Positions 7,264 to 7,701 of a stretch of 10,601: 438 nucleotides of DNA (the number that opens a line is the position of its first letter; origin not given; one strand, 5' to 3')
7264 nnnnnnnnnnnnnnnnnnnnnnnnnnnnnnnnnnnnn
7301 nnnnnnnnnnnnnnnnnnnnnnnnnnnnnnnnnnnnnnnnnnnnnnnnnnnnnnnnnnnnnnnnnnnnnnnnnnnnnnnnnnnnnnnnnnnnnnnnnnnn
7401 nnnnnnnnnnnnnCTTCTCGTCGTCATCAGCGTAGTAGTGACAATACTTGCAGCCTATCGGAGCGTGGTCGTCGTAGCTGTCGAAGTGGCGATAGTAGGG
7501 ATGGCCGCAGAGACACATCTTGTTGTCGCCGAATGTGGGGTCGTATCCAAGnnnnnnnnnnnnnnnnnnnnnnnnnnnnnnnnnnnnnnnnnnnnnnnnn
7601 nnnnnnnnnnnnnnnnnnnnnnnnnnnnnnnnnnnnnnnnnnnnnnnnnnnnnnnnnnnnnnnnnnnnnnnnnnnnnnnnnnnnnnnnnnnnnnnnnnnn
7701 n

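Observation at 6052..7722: Two neighbouring proteins share a CxCGHP ... AP[IV]G..C Cys/His motif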

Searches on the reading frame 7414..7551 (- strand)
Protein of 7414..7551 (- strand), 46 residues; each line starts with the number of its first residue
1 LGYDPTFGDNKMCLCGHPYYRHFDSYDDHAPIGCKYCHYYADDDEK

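Call 58: search_solved_structures(query=A5, max_evalue=10, show_alignments=5)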
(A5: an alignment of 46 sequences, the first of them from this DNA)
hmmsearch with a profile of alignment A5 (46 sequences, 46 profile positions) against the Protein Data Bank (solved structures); distinct sequences matched with E-value up to 10: 0.

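Call 64: find_related_loci(query=A5, collection=genome_contigs, flank=3000)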
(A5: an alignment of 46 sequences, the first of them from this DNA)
Query A5 (46 aa) in genome_contigs; peptide patterns used: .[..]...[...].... (x = any residue, [..] = any of these).
8 stretches matched a pattern; 7 encode a relative of the query (tblastn E <= 1e-3); 7 distinct loci.
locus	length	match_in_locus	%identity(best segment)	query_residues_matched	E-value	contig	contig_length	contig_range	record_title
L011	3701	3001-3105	69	3-37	1e-17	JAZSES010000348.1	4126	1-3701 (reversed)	MAG: Candidatus Limenecus sp. isolate T1900044588_TS20190054.MAGScoT_cleanbin_000029 SGB_613_k141_996843, whole genome s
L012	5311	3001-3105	66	3-37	2e-15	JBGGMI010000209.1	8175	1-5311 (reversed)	MAG: Fimbriimonas sp. isolate bin.008 k141_37600, whole genome shotgun sequence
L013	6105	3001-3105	66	3-37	9e-15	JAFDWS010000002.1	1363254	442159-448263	MAG: Armatimonadota bacterium isolate SZAS-3 ARMAT-KAN-4__2__length-1363254, whole genome shotgun sequence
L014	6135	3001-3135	51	3-45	2e-13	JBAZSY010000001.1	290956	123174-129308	MAG: Bacteroidales bacterium isolate SO_2017_GW1_187 NODE_297_length_290956_cov_2.257172_OW334_2017, whole genome shotgu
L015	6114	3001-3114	55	1-38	2e-13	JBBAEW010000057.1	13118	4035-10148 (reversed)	MAG: Saccharofermentanales bacterium isolate SO_2017_LW2_24 scaffold_10351_c1_LW138R_2017, whole genome shotgun sequence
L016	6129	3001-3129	47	3-45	2e-12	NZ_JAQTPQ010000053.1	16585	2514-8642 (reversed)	MAG: Flavobacterium sp. isolate STB_12 NODE_8187_length_16585_cov_2.523818_Sandtown_B, whole genome shotgun sequence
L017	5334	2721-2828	47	2-37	8e-10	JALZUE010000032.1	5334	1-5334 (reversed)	MAG: Alteromonadaceae bacterium isolate g1_MAG_00003 g1_MAG_00003_000000000032, whole genome shotgun sequence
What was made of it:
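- A scan for one peptide pattern in 185,579 species genomes found only 7 loci, all MAG contigs (call 64).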
